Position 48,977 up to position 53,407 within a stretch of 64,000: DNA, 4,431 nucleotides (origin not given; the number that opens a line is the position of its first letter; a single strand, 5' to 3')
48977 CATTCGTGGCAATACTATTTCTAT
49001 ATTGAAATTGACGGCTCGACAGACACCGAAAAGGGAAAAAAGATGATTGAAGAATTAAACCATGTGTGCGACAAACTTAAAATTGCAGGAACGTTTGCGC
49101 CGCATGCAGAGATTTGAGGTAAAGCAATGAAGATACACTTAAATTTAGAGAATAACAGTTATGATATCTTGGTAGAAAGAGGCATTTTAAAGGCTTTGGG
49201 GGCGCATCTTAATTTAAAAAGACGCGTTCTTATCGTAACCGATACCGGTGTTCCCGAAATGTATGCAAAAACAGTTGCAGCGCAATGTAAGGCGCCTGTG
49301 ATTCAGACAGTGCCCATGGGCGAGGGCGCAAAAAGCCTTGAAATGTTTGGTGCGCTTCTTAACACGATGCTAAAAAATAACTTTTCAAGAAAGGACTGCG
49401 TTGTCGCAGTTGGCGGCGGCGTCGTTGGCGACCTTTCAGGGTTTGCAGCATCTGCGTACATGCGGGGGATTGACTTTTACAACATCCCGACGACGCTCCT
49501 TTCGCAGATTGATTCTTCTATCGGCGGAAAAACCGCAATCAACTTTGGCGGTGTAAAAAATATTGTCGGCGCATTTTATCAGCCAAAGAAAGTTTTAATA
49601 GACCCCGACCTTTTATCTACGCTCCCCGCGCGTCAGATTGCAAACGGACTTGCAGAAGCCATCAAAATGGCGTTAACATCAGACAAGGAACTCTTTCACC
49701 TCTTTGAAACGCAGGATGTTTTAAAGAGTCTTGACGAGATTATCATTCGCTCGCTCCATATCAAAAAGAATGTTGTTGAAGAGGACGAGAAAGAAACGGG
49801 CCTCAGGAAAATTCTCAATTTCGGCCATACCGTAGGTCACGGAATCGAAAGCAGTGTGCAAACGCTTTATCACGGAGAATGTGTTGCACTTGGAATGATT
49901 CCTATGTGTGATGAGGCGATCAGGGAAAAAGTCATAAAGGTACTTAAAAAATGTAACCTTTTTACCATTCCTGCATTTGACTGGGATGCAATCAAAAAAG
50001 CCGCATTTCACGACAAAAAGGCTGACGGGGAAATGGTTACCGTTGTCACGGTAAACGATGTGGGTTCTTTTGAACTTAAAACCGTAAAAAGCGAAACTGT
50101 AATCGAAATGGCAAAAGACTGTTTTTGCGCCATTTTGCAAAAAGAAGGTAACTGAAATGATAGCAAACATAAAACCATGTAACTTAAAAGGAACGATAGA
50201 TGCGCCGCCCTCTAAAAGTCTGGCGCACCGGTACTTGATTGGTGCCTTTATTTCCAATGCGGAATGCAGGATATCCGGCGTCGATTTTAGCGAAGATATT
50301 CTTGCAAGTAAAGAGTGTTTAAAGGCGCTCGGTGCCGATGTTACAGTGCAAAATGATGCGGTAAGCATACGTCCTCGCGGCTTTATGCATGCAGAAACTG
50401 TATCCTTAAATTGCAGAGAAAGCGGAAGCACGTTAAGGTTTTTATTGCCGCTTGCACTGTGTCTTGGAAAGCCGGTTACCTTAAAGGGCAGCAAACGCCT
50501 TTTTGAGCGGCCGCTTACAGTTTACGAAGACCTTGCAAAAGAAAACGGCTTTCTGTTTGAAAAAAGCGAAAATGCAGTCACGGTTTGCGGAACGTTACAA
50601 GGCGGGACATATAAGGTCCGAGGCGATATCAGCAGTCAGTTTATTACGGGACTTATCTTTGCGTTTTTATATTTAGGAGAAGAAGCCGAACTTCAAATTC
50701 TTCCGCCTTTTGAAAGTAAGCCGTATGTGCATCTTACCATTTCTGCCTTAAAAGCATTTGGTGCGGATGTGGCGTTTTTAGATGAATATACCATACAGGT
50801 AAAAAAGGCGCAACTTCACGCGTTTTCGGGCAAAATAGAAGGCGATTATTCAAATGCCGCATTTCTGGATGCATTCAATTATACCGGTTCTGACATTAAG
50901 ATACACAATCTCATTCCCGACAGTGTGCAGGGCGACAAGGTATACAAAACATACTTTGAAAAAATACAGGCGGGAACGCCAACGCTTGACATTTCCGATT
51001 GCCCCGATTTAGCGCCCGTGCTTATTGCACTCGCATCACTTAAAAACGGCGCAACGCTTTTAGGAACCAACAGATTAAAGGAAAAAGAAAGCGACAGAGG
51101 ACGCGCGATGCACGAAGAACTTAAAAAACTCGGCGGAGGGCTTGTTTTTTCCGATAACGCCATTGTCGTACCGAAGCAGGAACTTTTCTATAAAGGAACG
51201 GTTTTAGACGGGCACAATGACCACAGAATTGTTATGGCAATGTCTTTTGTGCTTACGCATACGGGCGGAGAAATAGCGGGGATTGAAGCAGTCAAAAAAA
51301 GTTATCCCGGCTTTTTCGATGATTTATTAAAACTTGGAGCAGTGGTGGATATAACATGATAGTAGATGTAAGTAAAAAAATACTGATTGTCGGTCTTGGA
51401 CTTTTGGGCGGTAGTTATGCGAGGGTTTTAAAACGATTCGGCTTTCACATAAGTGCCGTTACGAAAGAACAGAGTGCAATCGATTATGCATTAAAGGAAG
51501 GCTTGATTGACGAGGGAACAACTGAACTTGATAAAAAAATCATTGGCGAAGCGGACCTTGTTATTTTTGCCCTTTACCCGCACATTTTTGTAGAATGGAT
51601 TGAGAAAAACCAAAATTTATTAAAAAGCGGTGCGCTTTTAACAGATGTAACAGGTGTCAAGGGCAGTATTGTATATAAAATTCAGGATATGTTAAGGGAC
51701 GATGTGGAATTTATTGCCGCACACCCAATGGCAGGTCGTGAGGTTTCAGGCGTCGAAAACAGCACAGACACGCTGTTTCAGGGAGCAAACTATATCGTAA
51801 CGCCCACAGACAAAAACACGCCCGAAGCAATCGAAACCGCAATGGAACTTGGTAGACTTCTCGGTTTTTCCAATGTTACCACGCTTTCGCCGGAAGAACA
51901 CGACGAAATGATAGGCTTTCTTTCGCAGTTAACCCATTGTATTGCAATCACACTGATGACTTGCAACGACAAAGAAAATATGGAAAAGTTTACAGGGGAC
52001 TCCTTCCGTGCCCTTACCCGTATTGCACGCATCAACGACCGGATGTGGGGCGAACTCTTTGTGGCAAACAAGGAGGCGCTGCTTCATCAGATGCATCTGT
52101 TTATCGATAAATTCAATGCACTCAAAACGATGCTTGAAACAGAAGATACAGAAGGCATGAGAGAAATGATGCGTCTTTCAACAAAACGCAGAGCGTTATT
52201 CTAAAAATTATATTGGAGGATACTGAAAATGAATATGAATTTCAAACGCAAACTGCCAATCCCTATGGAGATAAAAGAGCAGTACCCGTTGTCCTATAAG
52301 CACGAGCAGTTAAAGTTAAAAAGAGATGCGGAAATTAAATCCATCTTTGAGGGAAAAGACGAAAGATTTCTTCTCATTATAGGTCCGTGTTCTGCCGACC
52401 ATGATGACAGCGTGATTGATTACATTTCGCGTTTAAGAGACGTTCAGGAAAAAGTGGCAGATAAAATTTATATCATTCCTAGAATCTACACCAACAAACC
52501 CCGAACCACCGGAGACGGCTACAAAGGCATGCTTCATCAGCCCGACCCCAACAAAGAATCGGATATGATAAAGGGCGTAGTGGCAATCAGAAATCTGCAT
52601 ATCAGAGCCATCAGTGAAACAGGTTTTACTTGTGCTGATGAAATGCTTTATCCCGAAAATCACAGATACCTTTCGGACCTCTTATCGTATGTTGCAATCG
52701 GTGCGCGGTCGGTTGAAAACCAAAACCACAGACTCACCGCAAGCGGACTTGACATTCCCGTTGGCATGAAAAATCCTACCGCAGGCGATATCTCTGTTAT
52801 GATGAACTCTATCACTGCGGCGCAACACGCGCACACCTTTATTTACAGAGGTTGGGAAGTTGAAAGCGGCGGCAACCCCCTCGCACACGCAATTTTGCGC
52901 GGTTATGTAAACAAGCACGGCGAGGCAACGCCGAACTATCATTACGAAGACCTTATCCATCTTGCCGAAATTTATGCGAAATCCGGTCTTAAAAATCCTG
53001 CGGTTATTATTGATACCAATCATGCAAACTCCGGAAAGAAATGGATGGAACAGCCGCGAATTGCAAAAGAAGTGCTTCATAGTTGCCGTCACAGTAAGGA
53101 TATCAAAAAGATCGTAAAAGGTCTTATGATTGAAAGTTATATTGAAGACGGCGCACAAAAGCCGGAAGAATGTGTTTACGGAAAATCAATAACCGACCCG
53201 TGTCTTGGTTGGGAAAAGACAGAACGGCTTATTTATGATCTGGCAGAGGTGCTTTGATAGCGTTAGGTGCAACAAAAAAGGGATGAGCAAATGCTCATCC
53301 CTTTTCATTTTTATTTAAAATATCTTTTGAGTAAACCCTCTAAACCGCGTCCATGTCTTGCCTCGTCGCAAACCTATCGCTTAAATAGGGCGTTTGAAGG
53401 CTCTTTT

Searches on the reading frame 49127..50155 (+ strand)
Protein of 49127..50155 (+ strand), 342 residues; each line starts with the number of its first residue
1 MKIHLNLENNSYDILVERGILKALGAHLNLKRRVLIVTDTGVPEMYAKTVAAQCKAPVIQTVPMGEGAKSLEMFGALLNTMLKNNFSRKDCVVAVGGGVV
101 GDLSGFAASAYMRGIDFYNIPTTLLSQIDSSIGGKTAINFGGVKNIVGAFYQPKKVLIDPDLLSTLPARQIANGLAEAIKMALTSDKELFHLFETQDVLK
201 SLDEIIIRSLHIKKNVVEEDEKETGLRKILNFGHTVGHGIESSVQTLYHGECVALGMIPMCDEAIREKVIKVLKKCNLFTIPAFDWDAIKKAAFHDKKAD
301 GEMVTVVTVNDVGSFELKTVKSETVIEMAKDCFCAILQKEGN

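Call 5: search_protein_families(library=ncbifam, proteins=[window:49127-50155:+])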
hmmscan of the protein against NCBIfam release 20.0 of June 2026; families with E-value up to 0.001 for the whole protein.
window:49127-50155:+ (342 aa): 10 families
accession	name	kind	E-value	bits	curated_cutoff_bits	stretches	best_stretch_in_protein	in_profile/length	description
TIGR01357.1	aroB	equivalog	5.1e-97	325.1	305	1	12-327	1-341/344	3-dehydroquinate synthase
TIGR04425.1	P_lya_rel_AroB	hypoth_equivalog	2.4e-68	230.7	400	1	9-328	5-339/348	AroB-related putative sugar phosphate phospholyase (cyclizing)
NF010556.0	PRK13951.1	equivalog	3.3e-51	174.6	560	1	26-328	180-490/492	bifunctional shikimate kinase AroK/3-dehydroquinate synthase AroB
NF004852.0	PRK06203.1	equivalog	8.5e-47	159.9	333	1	57-259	89-301/407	3-dehydroquinate synthase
NF010627.0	PRK14021.1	equivalog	2.6e-44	151.5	565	1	11-328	188-536/542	bifunctional shikimate kinase/3-dehydroquinate synthase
NF002022.0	PRK00843.1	equivalog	4.6e-08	32.4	413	1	26-180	29-174/350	NAD(P)-dependent glycerol-1-phosphate dehydrogenase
NF041822.1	daptide_DH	equivalog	9.8e-08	31.2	300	0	119-179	109-168/363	daptide-type RiPP biosynthesis dehydogenase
NF011717.0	PRK15138.1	equivalog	1.4e-06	27.6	645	0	144-179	161-196/387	alcohol dehydrogenase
NF006941.0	PRK09423.1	subfamily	5.1e-06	25.5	336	1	19-179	16-173/367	glycerol dehydrogenase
NF047954.1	PrpdilGlycDhGldA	equivalog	0.00068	19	700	0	19-180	16-174/365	bifunctional L-1,2-propanediol dehydrogenase/glycerol dehydrogenase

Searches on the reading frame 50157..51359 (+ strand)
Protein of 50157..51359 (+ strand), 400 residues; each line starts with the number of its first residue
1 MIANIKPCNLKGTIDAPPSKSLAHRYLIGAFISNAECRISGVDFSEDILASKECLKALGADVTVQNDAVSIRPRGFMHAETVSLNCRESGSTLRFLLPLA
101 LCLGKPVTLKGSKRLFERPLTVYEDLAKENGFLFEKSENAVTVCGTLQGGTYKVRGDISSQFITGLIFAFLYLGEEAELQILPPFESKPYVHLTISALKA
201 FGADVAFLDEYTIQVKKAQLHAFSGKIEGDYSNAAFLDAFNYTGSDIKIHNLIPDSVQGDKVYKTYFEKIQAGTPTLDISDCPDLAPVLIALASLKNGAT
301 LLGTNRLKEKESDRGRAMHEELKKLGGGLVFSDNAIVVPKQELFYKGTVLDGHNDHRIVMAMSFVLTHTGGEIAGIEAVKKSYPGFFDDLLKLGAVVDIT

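Call 5: search_protein_families(library=ncbifam, proteins=[window:50157-51359:+])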
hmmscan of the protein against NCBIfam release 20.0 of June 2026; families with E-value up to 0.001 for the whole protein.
window:50157-51359:+ (400 aa): 6 families
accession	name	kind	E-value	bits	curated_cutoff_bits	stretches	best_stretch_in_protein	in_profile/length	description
TIGR01356.1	aroA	equivalog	9.5e-74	248.7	287.25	1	12-395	1-414/415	3-phosphoshikimate 1-carboxyvinyltransferase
NF008816.0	PRK11860.1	equivalog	6.8e-36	123.6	943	1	10-393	15-435/662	bifunctional 3-phosphoshikimate 1-carboxyvinyltransferase/cytidylate kinase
NF011381.1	PRK14806.1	equivalog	5.4e-26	91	902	2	7-237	308-541/733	bifunctional prephenate dehydrogenase/3-phosphoshikimate 1-carboxyvinyltransferase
TIGR01072.1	murA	equivalog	7.6e-09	34.8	392.7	1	9-257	11-260/416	UDP-N-acetylglucosamine 1-carboxyvinyltransferase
NF006873.0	PRK09369.1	subfamily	1e-08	34.3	297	1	9-257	11-261/419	UDP-N-acetylglucosamine 1-carboxyvinyltransferase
NF009470.0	PRK12830.1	equivalog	0.00022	20.1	552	0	9-82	11-84/417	UDP-N-acetylglucosamine 1-carboxyvinyltransferase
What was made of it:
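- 48029..53257 (+): The regulated operon: pheA (chorismate mutase/prephenate dehydratase, 48029-49117), aroB (49127-50155), aroA (50157-51359), tyrA (51356-52204) and class I-alpha DAHP synthase (52229-53257). Call 5 (NCBIfam).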

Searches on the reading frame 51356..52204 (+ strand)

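Call 5: search_protein_families(library=ncbifam, proteins=[window:51356-52204:+])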
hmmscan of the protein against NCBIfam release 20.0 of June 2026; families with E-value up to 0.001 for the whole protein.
window:51356-52204:+ (282 aa): 22 families
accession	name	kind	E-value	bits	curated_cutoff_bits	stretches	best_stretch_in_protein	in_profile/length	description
NF005107.0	PRK06545.1-5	equivalog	1.6e-51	175.4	414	1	7-279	3-281/367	prephenate dehydrogenase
NF011381.1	PRK14806.1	equivalog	2.6e-50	171.4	902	1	7-279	4-281/733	bifunctional prephenate dehydrogenase/3-phosphoshikimate 1-carboxyvinyltransferase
NF006307.0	PRK08507.1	equivalog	8.7e-48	162.9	295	1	8-277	2-270/275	prephenate dehydrogenase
NF005694.0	PRK07502.1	equivalog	7.1e-45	153.6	409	1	7-272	7-278/310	prephenate/arogenate dehydrogenase family protein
NF005650.0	PRK07417.1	equivalog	1.7e-44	152.2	290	1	7-280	2-276/281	prephenate/arogenate dehydrogenase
NF005105.0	PRK06545.1-3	equivalog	5.4e-41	140.6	524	1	6-279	2-282/367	prephenate dehydrogenase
NF005106.0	PRK06545.1-4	equivalog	9.1e-39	133.8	569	1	7-273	2-274/363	prephenate dehydrogenase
NF005111.0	PRK06545.2-3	equivalog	1.3e-34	119.8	344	1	5-272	12-277/371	prephenate dehydrogenase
NF005104.0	PRK06545.1-1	equivalog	1.4e-29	103.4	713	1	6-266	2-267/366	prephenate dehydrogenase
NF005108.0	PRK06545.1-6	equivalog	2.5e-28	99.1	327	1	4-264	8-268/321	prephenate dehydrogenase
NF005112.0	PRK06545.2-4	subfamily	2.9e-28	99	294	1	7-271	3-262/356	prephenate dehydrogenase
NF005109.0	PRK06545.2-1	equivalog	7.6e-26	91.1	397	1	9-243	4-232/361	prephenate dehydrogenase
NF006411.0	PRK08655.1-5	equivalog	6.1e-18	64.8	464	1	7-275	3-267/443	prephenate dehydrogenase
NF006409.0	PRK08655.1-3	equivalog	4.5e-17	62.5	310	1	9-224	3-209/290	prephenate dehydrogenase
NF005110.0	PRK06545.2-2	equivalog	1.1e-16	61.1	385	1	7-271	71-332/423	prephenate dehydrogenase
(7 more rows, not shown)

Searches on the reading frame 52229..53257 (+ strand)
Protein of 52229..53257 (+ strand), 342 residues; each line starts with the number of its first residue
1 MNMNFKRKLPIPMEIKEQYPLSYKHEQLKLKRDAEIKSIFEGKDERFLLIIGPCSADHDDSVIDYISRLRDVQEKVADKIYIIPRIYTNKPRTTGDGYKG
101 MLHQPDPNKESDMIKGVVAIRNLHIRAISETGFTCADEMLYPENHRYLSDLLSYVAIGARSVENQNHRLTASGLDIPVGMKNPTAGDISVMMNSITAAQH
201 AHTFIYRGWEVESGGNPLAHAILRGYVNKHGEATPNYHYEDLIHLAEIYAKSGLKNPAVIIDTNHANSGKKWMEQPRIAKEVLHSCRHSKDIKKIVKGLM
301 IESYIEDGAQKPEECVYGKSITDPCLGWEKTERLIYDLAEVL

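Call 5: search_protein_families(library=ncbifam, proteins=[window:52229-53257:+])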
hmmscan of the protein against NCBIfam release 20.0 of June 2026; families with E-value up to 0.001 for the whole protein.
window:52229-53257:+ (342 aa): 6 families
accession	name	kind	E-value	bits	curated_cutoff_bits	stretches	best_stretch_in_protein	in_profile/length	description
NF009395.0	PRK12755.1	subfamily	2.8e-108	361.8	343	1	4-340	13-346/355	3-deoxy-7-phosphoheptulonate synthase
TIGR00034.1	aroFGH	equivalog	6.7e-80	268.4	173.2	1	7-340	9-336/342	3-deoxy-7-phosphoheptulonate synthase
NF009396.0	PRK12756.1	subfamily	1.6e-73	247.6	463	1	7-340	13-342/349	Trp-sensitive 3-deoxy-7-phosphoheptulonate synthase AroH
NF006723.0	PRK09261.1-1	equivalog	1.4e-66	224.8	568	1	8-340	16-343/351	3-deoxy-7-phosphoheptulonate synthase AroG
TIGR01361.1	DAHP_synth_Bsub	equivalog_domain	6.7e-05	22.4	267.75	1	35-193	15-150/260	3-deoxy-7-phosphoheptulonate synthase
NF006421.0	PRK08673.1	subfamily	0.00052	19.3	335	1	15-189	65-215/338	3-deoxy-7-phosphoheptulonate synthase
